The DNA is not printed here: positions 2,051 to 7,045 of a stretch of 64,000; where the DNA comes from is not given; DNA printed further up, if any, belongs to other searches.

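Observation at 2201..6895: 1564-aa fusion of HD, HEAT-like scaffold, NadD-like adenylyltransferase and PRTase-like modules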

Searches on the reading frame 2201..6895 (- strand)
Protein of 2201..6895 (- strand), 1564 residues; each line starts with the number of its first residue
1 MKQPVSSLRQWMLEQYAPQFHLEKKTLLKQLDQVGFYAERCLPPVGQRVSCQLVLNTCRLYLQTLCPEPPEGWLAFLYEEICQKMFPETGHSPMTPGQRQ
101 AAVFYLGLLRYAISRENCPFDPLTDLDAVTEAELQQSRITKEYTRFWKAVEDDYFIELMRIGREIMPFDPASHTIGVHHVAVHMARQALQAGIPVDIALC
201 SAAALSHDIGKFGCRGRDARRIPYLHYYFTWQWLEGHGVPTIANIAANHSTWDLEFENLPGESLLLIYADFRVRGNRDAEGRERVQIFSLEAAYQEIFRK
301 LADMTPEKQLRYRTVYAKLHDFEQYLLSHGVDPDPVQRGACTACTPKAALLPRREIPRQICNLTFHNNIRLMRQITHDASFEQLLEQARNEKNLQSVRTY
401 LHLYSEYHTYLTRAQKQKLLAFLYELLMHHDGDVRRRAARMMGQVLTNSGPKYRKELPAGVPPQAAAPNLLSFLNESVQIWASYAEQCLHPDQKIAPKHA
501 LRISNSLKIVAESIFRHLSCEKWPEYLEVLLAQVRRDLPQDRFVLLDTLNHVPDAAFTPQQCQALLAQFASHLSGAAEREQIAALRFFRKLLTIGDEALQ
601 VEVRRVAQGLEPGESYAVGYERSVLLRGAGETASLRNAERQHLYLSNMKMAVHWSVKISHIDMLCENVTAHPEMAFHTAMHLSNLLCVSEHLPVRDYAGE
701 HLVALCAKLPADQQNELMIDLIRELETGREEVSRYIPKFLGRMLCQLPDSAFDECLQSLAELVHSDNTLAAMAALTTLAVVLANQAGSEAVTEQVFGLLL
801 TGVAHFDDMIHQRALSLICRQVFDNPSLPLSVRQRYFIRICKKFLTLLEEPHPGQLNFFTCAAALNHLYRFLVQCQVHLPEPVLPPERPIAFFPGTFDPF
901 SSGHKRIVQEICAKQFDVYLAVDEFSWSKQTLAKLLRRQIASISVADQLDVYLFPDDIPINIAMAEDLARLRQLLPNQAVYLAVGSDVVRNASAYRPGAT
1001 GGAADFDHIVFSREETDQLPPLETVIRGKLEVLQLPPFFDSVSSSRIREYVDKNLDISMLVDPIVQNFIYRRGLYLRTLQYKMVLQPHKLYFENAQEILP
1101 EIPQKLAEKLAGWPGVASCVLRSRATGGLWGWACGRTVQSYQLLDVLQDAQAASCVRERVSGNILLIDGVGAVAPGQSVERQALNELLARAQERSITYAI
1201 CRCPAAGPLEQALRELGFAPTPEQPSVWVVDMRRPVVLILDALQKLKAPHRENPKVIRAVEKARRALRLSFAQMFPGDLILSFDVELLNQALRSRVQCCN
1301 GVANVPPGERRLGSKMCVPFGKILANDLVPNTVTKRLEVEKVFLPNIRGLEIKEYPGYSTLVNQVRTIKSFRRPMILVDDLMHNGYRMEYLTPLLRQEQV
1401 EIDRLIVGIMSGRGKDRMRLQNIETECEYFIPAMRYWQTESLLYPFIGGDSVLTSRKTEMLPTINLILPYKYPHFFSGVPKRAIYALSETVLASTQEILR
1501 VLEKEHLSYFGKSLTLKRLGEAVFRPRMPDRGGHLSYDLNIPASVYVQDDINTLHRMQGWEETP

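Call 3: search_protein_families(library=pfam, proteins=[window:2201-6895:-], max_evalue=1)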
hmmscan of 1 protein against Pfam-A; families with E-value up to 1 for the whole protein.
window:2201-6895:- (1564 aa): 5 families
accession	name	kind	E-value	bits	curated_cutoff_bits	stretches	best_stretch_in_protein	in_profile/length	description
PF01966.28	HD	-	0.00017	22.2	22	1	172-251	3-87/116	HD domain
PF01467.32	CTP_transf_like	-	0.00039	21.1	21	1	892-1049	1-132/133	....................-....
PF13646.12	HEAT_2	-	0.0035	18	27.7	1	411-445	24-58/88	HEAT repeats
PF12295.13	Symplekin_C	-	0.034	14.5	25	1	717-845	4-124/182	Symplekin tight junction protein C terminal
PF21047.3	HEAT_Maestro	-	0.1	12.8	27.4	0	388-454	90-156/229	Maestro, HEAT repeats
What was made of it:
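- Pfam scores for HD and NTase are only borderline in the window protein (call 3).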

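Call 4: search_protein_families(library=ncbifam, proteins=[window:2201-6895:-], max_evalue=1)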
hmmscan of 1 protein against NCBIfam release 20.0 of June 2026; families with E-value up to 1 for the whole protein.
window:2201-6895:- (1564 aa): 14 families
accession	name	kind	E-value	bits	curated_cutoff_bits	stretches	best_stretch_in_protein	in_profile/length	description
NF000840.1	PRK00071.1-3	equivalog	4.5e-07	29.5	150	1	890-1076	8-199/201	nicotinate-nucleotide adenylyltransferase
TIGR00482.1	TIGR00482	equivalog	6.5e-07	29.6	112.45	1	893-1075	2-194/194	nicotinate (nicotinamide) nucleotide adenylyltransferase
NF045665.1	NTPtran_DVU1551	equivalog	1e-06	28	315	1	169-286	217-324/359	DVU_1551 family NTP transferase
NF000839.0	PRK00071.1-1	equivalog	1.5e-05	25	187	1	996-1076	137-216/219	nicotinate-nucleotide adenylyltransferase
TIGR01510.1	coaD_prev_kdtB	equivalog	3.9e-05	23.7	103.3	1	890-939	1-49/155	pantetheine-phosphate adenylyltransferase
TIGR00125.1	cyt_tran_rel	domain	0.00012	22.2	27.7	1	890-934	1-48/65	adenylyltransferase/cytidyltransferase family protein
NF005519.0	PRK07152.1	equivalog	0.00014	20.9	315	1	890-1083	3-192/361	nicotinate-nucleotide adenylyltransferase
NF006479.0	PRK08887.1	equivalog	0.00088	19.1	164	1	890-946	4-60/174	nicotinate-nicotinamide nucleotide adenylyltransferase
TIGR00277.1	HDIG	domain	0.0011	18.8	27.6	1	172-215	7-45/84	HDIG domain-containing metalloprotein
TIGR00295.1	TIGR00295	hypoth_equivalog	0.0074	16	172.35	1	172-212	16-56/164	TIGR00295 family protein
NF000841.0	PRK00071.1-4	equivalog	0.019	14.8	197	1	1041-1075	158-192/194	nicotinate-nucleotide adenylyltransferase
NF045662.1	DVU0298_fam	equivalog_domain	0.042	13.4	75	1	412-447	19-54/213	DVU0298 family protein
NF040646.1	HPT_Archaea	equivalog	0.23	11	200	1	1351-1421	94-163/184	hypoxanthine/guanine phosphoribosyltransferase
TIGR02578.2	cas_TM1811_Csm1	equivalog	0.23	10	170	1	202-308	6-108/753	type III-A CRISPR-associated protein Cas10/Csm1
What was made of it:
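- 6404..6895 (-): N-terminal region, aa 1-164. Unassigned; moderately conserved (W73 is invariant). No family hit (calls 3, 4).
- On NadD (nicotinate-nucleotide adenylyltransferase equivalog, TIGR00482/PRK00071): 29.6 bits against 112.45 (TIGR00482), and 29.5 against 150 (NF000840) (call 4).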

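Call 5: find_homologous_proteins(query=window:2201-6895:-, max_evalue=0.001)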
Query window:2201-6895:- (1564 aa): 6251 proteins with E <= 0.001 among 8000 candidates; the best 120 are listed.
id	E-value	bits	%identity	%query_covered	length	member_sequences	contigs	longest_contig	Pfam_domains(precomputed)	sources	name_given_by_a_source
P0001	0.0e+0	3606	100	100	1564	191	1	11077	-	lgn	-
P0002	0.0e+0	3080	85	100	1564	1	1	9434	-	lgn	-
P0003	0.0e+0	2877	79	100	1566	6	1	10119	PF01467.33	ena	-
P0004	0.0e+0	2823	77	100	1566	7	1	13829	-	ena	-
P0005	0.0e+0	2823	77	100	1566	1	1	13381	-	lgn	-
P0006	0.0e+0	2380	67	100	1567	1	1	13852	-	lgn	-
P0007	0.0e+0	2336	67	100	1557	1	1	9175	PF01467.33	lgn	-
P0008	0.0e+0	2333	66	99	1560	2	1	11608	-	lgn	-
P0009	0.0e+0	2302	66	99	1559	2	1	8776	-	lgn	-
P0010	0.0e+0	2300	65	99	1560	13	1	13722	-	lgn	-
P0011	0.0e+0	2201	63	100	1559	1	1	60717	-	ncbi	-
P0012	0.0e+0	2171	63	98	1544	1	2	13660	-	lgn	-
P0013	0.0e+0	2011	60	97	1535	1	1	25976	-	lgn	-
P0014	0.0e+0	1835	55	98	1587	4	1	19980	PF01467.33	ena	-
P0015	0.0e+0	1827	55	99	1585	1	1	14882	PF01467.33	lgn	-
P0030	0.0e+0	1707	52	99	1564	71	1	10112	PF01467.33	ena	-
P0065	0.0e+0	1605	50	97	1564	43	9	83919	PF01467.33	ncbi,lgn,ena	-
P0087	0.0e+0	1584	50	98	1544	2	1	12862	PF01966.29,PF01467.33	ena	-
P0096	0.0e+0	1578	49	98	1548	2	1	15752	PF01966.29,PF01467.33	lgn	-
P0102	0.0e+0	1573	49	99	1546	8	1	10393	PF01966.29,PF01467.33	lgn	-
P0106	0.0e+0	1572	49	97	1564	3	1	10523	-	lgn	-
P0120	0.0e+0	1564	50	96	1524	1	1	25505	-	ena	-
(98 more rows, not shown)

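Call 6: search_solved_structures(query=window:2201-6895:-, max_evalue=1)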
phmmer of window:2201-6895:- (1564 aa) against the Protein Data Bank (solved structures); distinct sequences matched with E-value up to 1: 15.
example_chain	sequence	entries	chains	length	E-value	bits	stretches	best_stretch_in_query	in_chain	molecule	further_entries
3nd5_A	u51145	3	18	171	0.0041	17.7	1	888-934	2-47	Phosphopantetheine adenylyltransferase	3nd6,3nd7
4rzp_A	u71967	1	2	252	0.0054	17.3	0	354-461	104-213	Engineered Protein OR366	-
4f3r_A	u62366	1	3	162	0.016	15.7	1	888-912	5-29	Phosphopantetheine adenylyltransferase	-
8i8i_A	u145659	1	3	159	0.043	14.3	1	891-966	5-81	Phosphopantetheine adenylyltransferase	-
8zn2_A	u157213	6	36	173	0.11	13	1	891-966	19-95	Phosphopantetheine adenylyltransferase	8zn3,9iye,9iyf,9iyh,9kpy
9iyg_A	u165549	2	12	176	0.11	12.9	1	891-966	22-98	Phosphopantetheine adenylyltransferase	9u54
5jbn_A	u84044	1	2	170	0.14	12.7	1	886-938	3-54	Phosphopantetheine adenylyltransferase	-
3l92_A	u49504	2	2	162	0.21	12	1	891-935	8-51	Phosphopantetheine adenylyltransferase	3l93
1b6t_A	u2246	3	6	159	0.33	11.4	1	891-938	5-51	PROTEIN (PHOSPHOPANTETHEINE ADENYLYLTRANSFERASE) | PHOSPHOPANTETHEINE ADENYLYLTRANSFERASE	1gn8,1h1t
6cck_A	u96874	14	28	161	0.34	11.3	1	891-938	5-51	Phosphopantetheine adenylyltransferase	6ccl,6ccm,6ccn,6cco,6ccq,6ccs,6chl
1qjc_A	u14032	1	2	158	0.36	11.3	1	891-938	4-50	PHOSPHOPANTETHEINE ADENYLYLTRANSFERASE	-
6b7a_A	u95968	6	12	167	0.37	11.2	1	891-938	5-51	Phosphopantetheine adenylyltransferase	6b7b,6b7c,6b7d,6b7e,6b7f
3k9w_A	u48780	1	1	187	0.6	10.5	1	885-921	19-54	Phosphopantetheine adenylyltransferase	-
3pxu_A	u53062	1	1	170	0.76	10.2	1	888-921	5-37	Phosphopantetheine adenylyltransferase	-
9mu7_D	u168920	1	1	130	0.79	10.1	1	255-331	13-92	DNA-directed RNA polymerase II subunit Rpb4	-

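Call 12: find_related_loci(query=window:2201-6895:-, collection=genome_contigs, flank=6000)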
Query window:2201-6895:- (1564 aa) in genome_contigs; peptide patterns used: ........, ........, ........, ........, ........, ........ (x = any residue, [..] = any of these).
20 stretches matched a pattern; 12 encode a relative of the query (tblastn E <= 1e-3); 12 distinct loci.
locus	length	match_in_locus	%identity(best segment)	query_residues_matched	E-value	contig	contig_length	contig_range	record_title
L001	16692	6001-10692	98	1-1564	0e+0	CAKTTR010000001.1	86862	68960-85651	MAG: uncultured Oscillospiraceae bacterium isolate REFINED_METABAT215_TOP10_CONTIGS_1500_ASSEMBLY_K77_MERGED__Hadza_PheC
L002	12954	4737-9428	98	1-1564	0e+0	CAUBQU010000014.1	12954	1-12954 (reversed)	MAG TPA_asm: uncultured Oscillospiraceae bacterium isolate ERR8263857_bin.24_MetaWRAP_v1.3_MAG genome assembly, contig:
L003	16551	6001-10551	54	54-1562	0e+0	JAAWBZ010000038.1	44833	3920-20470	MAG: Oscillospiraceae bacterium isolate ABMPRH_155_1 k141_543186, whole genome shotgun sequence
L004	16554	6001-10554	51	48-1557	0e+0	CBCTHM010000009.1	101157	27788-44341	MAG TPA_asm: uncultured Eubacteriales bacterium isolate SRR20550410_concoct_0 genome assembly, contig: ERZ24911600.221,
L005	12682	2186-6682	53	47-1562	0e+0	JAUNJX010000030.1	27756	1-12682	MAG: Clostridia bacterium isolate S2R_St_10 NODE_444_length_27756_cov_8.720804, whole genome shotgun sequence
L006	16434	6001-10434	50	51-1558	0e+0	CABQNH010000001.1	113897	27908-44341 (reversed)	MAG TPA_asm: uncultured Clostridiales bacterium isolate MGYG-HGUT-00736 genome assembly, contig: GUT_GENOME026228_1, who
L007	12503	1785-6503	54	7-1562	0e+0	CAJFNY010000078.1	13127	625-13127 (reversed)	uncultured Oscillospiraceae bacterium isolate Coassembly_mag_258 genome assembly, contig: MAGpy_11413_min2k_bin_258_fak8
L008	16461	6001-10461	48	73-1557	0e+0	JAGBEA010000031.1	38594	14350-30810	MAG: Oscillospiraceae bacterium isolate RGIG9033 Water_deer_Rectum-4__c191809, whole genome shotgun sequence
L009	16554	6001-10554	37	73-1559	0e+0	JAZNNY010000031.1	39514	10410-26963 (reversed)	MAG: Lentihominibacter sp. isolate T1900044653_TS20190119.MAGScoT_cleanbin_000026 SGB_1454_k141_996862, whole genome sho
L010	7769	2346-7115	35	22-1558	0e+0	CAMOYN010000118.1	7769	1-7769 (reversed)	MAG: uncultured Lachnospiraceae bacterium isolate SRR873602_bin.90_metaWRAP_v1.3_MAG genome assembly, contig: NODE_24823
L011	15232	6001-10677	50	6-1557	0e+0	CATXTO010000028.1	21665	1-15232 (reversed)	MAG TPA_asm: uncultured Eubacteriales bacterium isolate ERR9492520_bin.13_MetaWRAP_v1.3_MAG genome assembly, contig: ERZ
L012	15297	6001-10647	38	47-1558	0e+0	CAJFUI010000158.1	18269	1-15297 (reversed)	uncultured Oscillospiraceae bacterium isolate Coassembly_mag_340 genome assembly, contig: MAGpy_11413_min2k_bin_340_fak8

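Call 20: find_homologous_proteins(query=A1, max_evalue=0.001)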
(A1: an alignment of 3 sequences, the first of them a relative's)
Query A1 (3 sequences) (1635 aa, profile of the alignment): 7857 proteins with E <= 0.001 among 8000 candidates; the best 120 are listed.
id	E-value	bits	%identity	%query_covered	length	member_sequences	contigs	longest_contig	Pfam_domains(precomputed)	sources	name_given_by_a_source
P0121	0.0e+0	3061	100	100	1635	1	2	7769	PF01467.33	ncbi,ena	-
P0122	0.0e+0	2945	42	99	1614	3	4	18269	-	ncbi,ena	-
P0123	0.0e+0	2928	42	99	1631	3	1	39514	PF01467.33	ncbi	-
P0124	0.0e+0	2540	41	99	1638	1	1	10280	PF01467.33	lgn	-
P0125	0.0e+0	2526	42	99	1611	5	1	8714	PF01467.33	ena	-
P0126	0.0e+0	2525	41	99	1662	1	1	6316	PF01467.33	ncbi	-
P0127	0.0e+0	2502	41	99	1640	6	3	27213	PF01467.33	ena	-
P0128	0.0e+0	2494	41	99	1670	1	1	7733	PF01467.33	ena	-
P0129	0.0e+0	2485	42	99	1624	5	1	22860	PF01467.33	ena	-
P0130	0.0e+0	2474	42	99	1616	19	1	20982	PF01467.33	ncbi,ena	-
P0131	0.0e+0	2472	42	98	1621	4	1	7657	PF01467.33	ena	-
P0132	0.0e+0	2471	40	99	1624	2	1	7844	PF01467.33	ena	-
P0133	0.0e+0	2467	41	99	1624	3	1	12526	PF01467.33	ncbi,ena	-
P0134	0.0e+0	2463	-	-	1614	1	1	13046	PF01467.33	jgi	-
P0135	0.0e+0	2461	40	98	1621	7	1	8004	PF01467.33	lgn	-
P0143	0.0e+0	2385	41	99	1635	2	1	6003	PF01966.29,PF01467.33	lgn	-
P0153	0.0e+0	2299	41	99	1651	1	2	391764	PF01966.29,PF01467.33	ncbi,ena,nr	ncbi:MAG: hypothetical protein IJ109_02890 [Firmicutes bacterium]|nr:hypothetical protein [Bacillota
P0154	0.0e+0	2295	42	99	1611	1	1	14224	PF01966.29,PF01467.33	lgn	-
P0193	0.0e+0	2220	47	98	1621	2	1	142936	PF01467.33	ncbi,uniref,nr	ncbi:nicotinate-nicotinamide nucleotide adenylyltransferase [Anaerovorax odorimutans]|uniref:nicotin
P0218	0.0e+0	2178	47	99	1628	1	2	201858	PF01467.33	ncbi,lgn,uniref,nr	ncbi:hypothetical protein [Sinanaerobacter chloroacetimidivorans]|uniref:nicotinate-nucleotide adeny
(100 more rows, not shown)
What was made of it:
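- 2201..6895 (-): Whole 1564-aa ORF (the stop codon is 2201-2203). Full-length homologues in calls 5, 12, 20.
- Database names given by NCBI, JGI and UniRef are NadD-type (calls 5, 20).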
